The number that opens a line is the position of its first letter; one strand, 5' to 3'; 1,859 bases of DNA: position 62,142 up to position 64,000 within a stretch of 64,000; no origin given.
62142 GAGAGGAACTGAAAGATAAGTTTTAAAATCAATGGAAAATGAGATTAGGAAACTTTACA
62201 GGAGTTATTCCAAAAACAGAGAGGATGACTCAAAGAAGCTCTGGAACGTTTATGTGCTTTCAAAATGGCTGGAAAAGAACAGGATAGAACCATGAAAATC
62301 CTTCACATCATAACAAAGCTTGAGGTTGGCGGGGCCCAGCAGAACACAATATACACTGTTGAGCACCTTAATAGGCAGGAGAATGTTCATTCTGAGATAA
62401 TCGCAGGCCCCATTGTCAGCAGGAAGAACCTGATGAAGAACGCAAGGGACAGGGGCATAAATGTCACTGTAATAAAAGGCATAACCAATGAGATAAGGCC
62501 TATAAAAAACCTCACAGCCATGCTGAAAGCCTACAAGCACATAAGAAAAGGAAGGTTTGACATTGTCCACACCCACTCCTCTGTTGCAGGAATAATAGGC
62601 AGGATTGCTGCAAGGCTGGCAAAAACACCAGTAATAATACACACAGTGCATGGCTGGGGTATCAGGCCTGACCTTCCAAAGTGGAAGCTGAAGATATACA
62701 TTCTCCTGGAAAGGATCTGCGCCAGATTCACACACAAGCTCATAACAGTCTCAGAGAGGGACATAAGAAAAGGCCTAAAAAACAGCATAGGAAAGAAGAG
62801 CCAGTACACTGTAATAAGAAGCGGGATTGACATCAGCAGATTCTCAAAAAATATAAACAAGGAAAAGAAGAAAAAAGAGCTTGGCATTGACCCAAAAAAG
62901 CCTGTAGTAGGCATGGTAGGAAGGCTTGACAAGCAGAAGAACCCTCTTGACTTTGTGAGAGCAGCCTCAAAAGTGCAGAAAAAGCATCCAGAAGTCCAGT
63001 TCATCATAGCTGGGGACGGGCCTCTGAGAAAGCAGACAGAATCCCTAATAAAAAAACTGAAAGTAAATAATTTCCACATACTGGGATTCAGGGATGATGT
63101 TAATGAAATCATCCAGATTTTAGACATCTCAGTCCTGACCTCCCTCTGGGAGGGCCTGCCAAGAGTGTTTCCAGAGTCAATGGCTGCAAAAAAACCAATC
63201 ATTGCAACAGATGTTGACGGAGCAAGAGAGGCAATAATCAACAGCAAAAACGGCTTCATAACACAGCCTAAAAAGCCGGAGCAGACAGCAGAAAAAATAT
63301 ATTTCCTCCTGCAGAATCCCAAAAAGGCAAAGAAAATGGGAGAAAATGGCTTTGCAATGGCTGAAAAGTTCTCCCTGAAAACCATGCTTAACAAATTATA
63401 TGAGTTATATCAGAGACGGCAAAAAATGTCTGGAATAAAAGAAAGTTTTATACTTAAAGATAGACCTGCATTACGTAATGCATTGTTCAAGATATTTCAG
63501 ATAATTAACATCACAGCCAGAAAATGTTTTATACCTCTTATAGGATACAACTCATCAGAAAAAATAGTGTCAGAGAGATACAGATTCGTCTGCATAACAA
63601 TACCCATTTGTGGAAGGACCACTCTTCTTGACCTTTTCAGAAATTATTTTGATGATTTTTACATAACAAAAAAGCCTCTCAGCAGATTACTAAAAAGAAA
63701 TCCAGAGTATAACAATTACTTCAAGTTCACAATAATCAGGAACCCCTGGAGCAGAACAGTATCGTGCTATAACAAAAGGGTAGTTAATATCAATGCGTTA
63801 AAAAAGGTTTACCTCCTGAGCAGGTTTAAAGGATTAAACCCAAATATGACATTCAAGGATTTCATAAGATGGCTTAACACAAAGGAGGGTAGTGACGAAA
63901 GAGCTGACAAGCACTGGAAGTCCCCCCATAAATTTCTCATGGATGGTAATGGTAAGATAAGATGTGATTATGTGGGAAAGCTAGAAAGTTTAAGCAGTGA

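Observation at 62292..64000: In-frame fusion of a GT4 glycosyltransferase with a eukaryote-type carbohydrate sulfotransferase (Sulfotransfer_2-like) domain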

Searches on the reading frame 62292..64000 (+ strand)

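Call 4: search_protein_families(library=pfam, proteins=[window:62292-64000:+], max_evalue=1)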
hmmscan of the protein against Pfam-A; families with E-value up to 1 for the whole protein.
window:62292-64000:+ (569 aa): 8 families
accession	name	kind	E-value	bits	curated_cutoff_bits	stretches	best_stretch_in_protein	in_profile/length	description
PF00534.26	Glycos_transf_1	-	8.5e-44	149.6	26.4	1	190-353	2-169/172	Glycosyl transferases group 1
PF13692.12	Glyco_trans_1_4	-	3.1e-33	115.5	27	1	203-342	1-142/142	Glycosyl transferases group 1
PF13439.12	Glyco_transf_4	-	2.8e-17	63.7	28.5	1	12-183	1-170/170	Glycosyltransferase Family 4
PF13579.12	Glyco_trans_4_4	-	6.3e-13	49.8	29.7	1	53-156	37-137/158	Glycosyl transferase 4-like domain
PF03567.20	Sulfotransfer_2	-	1.4e-12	48.7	22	1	425-568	4-183/252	Sulfotransferase family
PF13477.12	Glyco_trans_4_2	-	4.4e-10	40.3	23.4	1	41-152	29-137/139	Glycosyl transferase 4-like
PF13524.12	Glyco_trans_1_2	-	0.011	16.1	25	1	233-357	13-129/144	Glycosyl transferase-like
PF13890.11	Rab3-GTPase_cat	-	0.026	14.6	26.1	1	510-543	73-106/158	Rab3 GTPase-activating protein catalytic subunit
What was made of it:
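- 62292..63425 (+): GT4 (GT-B, retaining-type) glycosyltransferase module, residues 1-378 of the fusion protein. It includes GRLDKQK (62919-62939) and the EX7E motif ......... (63150-63176). Pfam Glyco_transf_4 covers aa 12-183 and Glycos_transf_1 covers aa 190-353, E 8.5e-44 (call 4).
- On GT4 glycosyltransferases (Pfam Glyco_transf_4 + Glycos_transf_1; GT-B fold): 149.6 bits against a cut-off of 26.4, aa 190-353 (call 4) Glyco_transf_4 63.7 bits against 28.5, aa 12-183 (call 4)
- On Sulfotransfer_2 (PF03567) PAPS-dependent sulfotransferases: The window holds only profile positions 4-183 of 252 (call 4).
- Checked: Pfam scores are well above the curated cut-offs (call 4):
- Both domains pass curated thresholds (call 4).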

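Call 5: search_protein_families(library=ncbifam, proteins=[window:62292-64000:+], max_evalue=1)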
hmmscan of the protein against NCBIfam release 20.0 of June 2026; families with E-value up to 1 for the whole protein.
window:62292-64000:+ (569 aa): 43 families (the best 25 are shown)
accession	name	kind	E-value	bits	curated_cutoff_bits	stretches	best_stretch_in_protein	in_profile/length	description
TIGR03088.1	stp2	hypoth_equivalog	8.2e-49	166.6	409.05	1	2-375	3-372/374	TIGR03088 family PEP-CTERM/XrtA system glycosyltransferase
TIGR03999.1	thiol_BshA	equivalog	1.9e-29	102.8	273.7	1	71-375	67-372/375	N-acetyl-alpha-D-glucosaminyl L-malate synthase BshA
TIGR03449.1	mycothiol_MshA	equivalog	2.8e-27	95.6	462.5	1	75-375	89-402/406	D-inositol-3-phosphate glycosyltransferase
TIGR02149.1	glgA_Coryne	subfamily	3.1e-27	95.7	302.4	1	89-375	84-389/391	glycogen synthase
NF050056.1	ProtGlycPglH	equivalog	9.2e-25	87.4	600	1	1-372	1-349/354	GalNAc-alpha-(1->4)-GalNAc-alpha-(1->3)-diNAcBac-PP-undecaprenol alpha-1,4-N-acetyl-D-galactosaminyltransferase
NF047880.1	glyco_SdgA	exception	1.3e-23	83.3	800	1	148-370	269-484/488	serine-aspartate repeat adhesin O-glycosyltransferase SdgA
NF047684.1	TeichurnBiosyTuaC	equivalog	1.5e-23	83.4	550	1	85-375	105-388/391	teichuronic acid biosynthesis protein TuaC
NF041876.1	EPS_EpsE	equivalog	2e-21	76.7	400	1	71-360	96-380/389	exopolysaccharide biosynthesis GT4 family glycosyltransferase EpsE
NF011726.0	PRK15179.1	equivalog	4.9e-20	71.4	733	1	85-374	397-692/694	Vi polysaccharide biosynthesis protein TviE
NF049988.1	MGlcDAGSynMgs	equivalog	8.6e-20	71.4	400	1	50-374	45-385/398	alpha-monoglucosyldiacylglycerol synthase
TIGR04047.1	MSMEG_0565_glyc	hypoth_equivalog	1.1e-19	70.8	259.85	1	75-374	76-372/373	MSMEG_0565 family glycosyltransferase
TIGR04063.1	stp3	hypoth_equivalog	1.7e-19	70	442.05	1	62-358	68-376/397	TIGR04063 family PEP-CTERM/XrtA system glycosyltransferase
TIGR04157.1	glyco_rSAM_CFB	subfamily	2.6e-19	69.5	400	1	147-373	170-406/406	TIGR04157 family glycosyltransferase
NF038011.1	PelF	equivalog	4.4e-19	68.9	100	1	133-371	244-487/489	GT4 family glycosyltransferase PelF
NF050063.1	ProtGlycPglJ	equivalog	1.8e-18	66.9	500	1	187-369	178-359/363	N-acetylgalactosamine-N,N'-diacetylbacillosaminyl-diphospho-undecaprenol 4-alpha-N-acetylgalactosaminyltransferase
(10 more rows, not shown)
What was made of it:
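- On GT4 glycosyltransferases (Pfam Glyco_transf_4 + Glycos_transf_1; GT-B fold): The best is TIGR03088 at 166.6 bits against 409 (call 5).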

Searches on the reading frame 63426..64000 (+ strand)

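Call 4: search_protein_families(library=pfam, proteins=[window:63426-64000:+], max_evalue=1)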
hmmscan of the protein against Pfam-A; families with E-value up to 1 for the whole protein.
window:63426-64000:+ (191 aa): 2 families
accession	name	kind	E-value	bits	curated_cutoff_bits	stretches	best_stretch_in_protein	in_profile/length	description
PF03567.20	Sulfotransfer_2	-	1.2e-13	52.3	22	1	47-190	4-183/252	Sulfotransferase family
PF13890.11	Rab3-GTPase_cat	-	0.0074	16.4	26.1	1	132-165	73-106/158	Rab3 GTPase-activating protein catalytic subunit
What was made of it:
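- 63426..64000 (+): Sulfotransfer_2 (PF03567) module, residues 379-569 in the window and 379-635 on the longer contig, ending at window-equivalent 64199. The 5'-PSB loop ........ is at 63600-63623, the 3'-PB motif at 63726-63779, and the conserved His541 within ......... at 63903-63929. Pfam: 52.3 bits against a cut-off of 22 (call 4).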

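Call 5: search_protein_families(library=ncbifam, proteins=[window:63426-64000:+], max_evalue=1)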
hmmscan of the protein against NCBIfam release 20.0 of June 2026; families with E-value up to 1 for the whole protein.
window:63426-64000:+ (191 aa): 0 families

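Call 7: find_homologous_proteins(query=window:63426-64000:+)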
Query window:63426-64000:+ (191 aa): 3 proteins with E <= 0.001 among 83 candidates.
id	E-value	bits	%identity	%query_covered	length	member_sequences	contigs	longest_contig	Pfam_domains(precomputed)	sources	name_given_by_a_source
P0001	2.9e-57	212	55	90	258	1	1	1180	PF03567.21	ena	-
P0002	5.8e-37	145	44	77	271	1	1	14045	PF03567.21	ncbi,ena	-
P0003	1.7e-6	46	33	51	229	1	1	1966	PF03567.21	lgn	-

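Call 18: find_encoding_contigs(protein=P0002, flank=10000, max_places=4)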
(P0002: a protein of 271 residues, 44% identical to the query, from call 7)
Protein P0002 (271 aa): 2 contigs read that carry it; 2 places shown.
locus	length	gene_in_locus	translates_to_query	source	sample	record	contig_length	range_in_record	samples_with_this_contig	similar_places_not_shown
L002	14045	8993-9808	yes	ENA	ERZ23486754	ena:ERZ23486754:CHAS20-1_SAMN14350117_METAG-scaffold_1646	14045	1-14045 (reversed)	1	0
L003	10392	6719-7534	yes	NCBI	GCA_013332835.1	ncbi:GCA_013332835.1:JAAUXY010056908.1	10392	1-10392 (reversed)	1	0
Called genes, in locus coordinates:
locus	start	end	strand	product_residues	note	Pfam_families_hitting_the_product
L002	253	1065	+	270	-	PF03567:Sulfotransfer_2 (faint)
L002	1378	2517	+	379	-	PF13439:Glyco_transf_4, PF13579:Glyco_trans_4_4, PF20706:GT4-conflict, PF00534:Glycos_transf_1, PF13692:Glyco_trans_1_4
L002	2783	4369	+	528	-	-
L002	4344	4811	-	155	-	PF04138:GtrA_DPMS_TM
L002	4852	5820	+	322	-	PF13641:Glyco_tranf_2_3 (weak), PF00535:Glycos_transf_2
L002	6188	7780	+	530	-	PF13727:CoA_binding_3, PF02397:Bac_transf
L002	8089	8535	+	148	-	PF13489:Methyltransf_23, PF08241:Methyltransf_11, PF08242:Methyltransf_12 (weak), PF13649:Methyltransf_25 (weak)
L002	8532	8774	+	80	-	-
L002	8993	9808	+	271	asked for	PF03567:Sulfotransfer_2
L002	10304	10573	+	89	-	PF05598:DUF772 (weak)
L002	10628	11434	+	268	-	-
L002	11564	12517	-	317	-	PF04932:Wzy_C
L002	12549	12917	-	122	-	-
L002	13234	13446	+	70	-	PF13551:HTH_29 (weak)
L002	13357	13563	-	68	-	-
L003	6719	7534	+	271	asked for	PF03567:Sulfotransfer_2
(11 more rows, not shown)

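Call 19: find_encoding_contigs(protein=P0001, flank=10000, max_places=4)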
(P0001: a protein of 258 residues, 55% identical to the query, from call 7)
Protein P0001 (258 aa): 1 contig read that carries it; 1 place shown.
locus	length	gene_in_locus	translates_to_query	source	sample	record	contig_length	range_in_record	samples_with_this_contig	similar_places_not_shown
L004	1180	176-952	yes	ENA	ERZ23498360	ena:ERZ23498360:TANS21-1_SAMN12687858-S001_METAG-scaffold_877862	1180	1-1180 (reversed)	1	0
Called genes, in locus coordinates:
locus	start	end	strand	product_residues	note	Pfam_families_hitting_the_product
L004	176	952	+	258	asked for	PF03567:Sulfotransfer_2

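Call 25: search_protein_representatives(protein=window:63426-64000:+)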
Query: 191 residues. Proteins with E-value up to 0.001 (for the whole library): 1485; up to 1e-10: 255; up to 1e-30: 14. The best 150 are listed.
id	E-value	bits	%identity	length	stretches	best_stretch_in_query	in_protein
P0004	3.5e-125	431.5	100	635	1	1-191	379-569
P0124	2.7e-56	206.8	54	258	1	16-190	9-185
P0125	2.3e-43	164.6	43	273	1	14-189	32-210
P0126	1.8e-38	148.7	41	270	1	13-189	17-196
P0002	1.8e-37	145.4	46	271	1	42-190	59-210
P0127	4.1e-36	141.0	45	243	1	39-190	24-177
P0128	4.4e-36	140.9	42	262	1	45-190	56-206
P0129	5.6e-35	137.3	42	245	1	44-189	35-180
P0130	7.5e-35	136.8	41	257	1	42-189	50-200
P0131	4.0e-34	134.5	40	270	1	14-190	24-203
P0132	2.1e-32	128.9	42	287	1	43-189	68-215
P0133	5.4e-32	127.5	37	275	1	18-190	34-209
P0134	5.8e-32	127.4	43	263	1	45-189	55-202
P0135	7.4e-32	127.1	39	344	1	42-189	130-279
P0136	1.1e-29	120.0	44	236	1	43-189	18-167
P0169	4.9e-24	101.6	38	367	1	44-190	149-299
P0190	5.1e-22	95.0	35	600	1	43-190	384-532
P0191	7.3e-22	94.5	39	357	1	43-189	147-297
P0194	1.1e-21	93.9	37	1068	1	43-189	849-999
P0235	6.5e-17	78.3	32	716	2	94-189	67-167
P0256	1.8e-15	73.6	32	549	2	93-189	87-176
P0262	2.7e-15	73.1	32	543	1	44-190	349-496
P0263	3.1e-15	72.9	32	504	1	44-189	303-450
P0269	6.3e-15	71.9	33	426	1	40-190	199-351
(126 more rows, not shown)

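Call 26: search_protein_families(library=pfam, proteins=[P0190, P0194, P0235, P0256, P0262, P0263, P0269, P0169, P0191, P0135], max_evalue=0.0001)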
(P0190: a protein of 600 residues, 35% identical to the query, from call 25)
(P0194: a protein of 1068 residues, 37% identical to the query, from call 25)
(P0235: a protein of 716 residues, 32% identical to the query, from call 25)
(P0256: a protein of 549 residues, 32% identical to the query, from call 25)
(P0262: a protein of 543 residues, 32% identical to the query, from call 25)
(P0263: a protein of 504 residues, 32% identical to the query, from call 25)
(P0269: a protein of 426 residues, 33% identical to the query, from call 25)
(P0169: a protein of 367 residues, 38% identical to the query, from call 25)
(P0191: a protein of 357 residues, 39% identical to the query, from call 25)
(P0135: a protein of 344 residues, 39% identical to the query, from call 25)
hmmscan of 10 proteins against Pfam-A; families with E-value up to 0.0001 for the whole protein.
P0190 (600 aa): 1 family
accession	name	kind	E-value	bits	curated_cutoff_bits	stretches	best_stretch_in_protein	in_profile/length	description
PF03567.20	Sulfotransfer_2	-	1.4e-25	91.3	22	1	388-599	4-252/252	Sulfotransferase family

P0194 (1068 aa): 4 families
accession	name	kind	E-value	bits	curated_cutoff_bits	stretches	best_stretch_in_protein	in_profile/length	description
PF03567.20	Sulfotransfer_2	-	2e-25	90.8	22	1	853-1066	4-251/252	Sulfotransferase family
PF00535.33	Glycos_transf_2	-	6.7e-22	78.6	23.3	1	522-630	1-114/168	Glycosyl transferase family 2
PF05159.20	Capsule_synth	-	1.5e-17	64.5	20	1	258-386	139-276/310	Capsule polysaccharide biosynthesis protein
PF13641.12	Glyco_tranf_2_3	-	1.4e-08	35.5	27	1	519-713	1-213/230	Glycosyltransferase like family 2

P0235 (716 aa): 2 families
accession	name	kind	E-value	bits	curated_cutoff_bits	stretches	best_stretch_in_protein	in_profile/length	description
PF03567.20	Sulfotransfer_2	-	1.7e-25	91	22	2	11-223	7-252/252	Sulfotransferase family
PF17784.7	Sulfotransfer_4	-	2.7e-19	70.3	22.8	1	274-454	1-208/215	Sulfotransferase domain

P0256 (549 aa): 2 families
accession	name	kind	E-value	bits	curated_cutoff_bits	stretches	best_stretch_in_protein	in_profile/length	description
PF03567.20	Sulfotransfer_2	-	2.4e-36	126.6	22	2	312-506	5-252/252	Sulfotransferase family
PF00685.33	Sulfotransfer_1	-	5.7e-05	23.1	22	0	351-440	77-147/255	Sulfotransferase domain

P0262 (543 aa): 2 families
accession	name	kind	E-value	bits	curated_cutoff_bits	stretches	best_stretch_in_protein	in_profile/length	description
PF01755.23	Glyco_transf_25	-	1e-21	78.1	24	1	4-179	3-197/199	Glycosyltransferase family 25 (LPS biosynthesis protein)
PF03567.20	Sulfotransfer_2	-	1.1e-13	52.3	22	1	390-527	63-214/252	Sulfotransferase family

P0263 (504 aa): 2 families
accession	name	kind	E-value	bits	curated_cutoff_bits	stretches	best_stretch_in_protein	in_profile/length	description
PF03567.20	Sulfotransfer_2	-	4.7e-19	69.9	22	1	306-465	4-197/252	Sulfotransferase family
PF01755.23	Glyco_transf_25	-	6e-12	46.3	24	1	16-141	51-197/199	Glycosyltransferase family 25 (LPS biosynthesis protein)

P0269 (426 aa): 1 family
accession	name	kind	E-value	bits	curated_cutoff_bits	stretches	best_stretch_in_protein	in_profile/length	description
PF03567.20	Sulfotransfer_2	-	4.2e-21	76.7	22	1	206-418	4-251/252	Sulfotransferase family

P0169 (367 aa): 2 families
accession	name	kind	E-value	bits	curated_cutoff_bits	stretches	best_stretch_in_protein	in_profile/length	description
PF03567.20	Sulfotransfer_2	-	1.2e-29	104.7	22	1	152-366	4-252/252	Sulfotransferase family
PF01548.23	DEDD_Tnp_IS110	-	1.2e-07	32.1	29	1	11-135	1-130/155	Transposase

P0191 (357 aa): 2 families
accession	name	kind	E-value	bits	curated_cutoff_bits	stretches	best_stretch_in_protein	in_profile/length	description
PF03567.20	Sulfotransfer_2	-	7.7e-20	72.5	22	1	149-355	2-251/252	Sulfotransferase family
PF14559.12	TPR_19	-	4.1e-09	37.1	25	1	37-77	1-41/68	Tetratricopeptide repeat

P0135 (344 aa): 1 family
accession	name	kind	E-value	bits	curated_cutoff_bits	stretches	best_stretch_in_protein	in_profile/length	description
PF03567.20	Sulfotransfer_2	-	9.6e-19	68.9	22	1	135-340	4-251/252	Sulfotransferase family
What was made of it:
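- Closest known: Other glycosyltransferase-Sulfotransfer_2 fusions in metagenome proteins: P0194. Same: The design is the same: a glycosyltransferase at the N-terminus and a related ST2 domain at the C-terminus (32-37% identity over the ST part) (calls 25, 26).
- Other GT-ST2 fusions exist (call 26).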
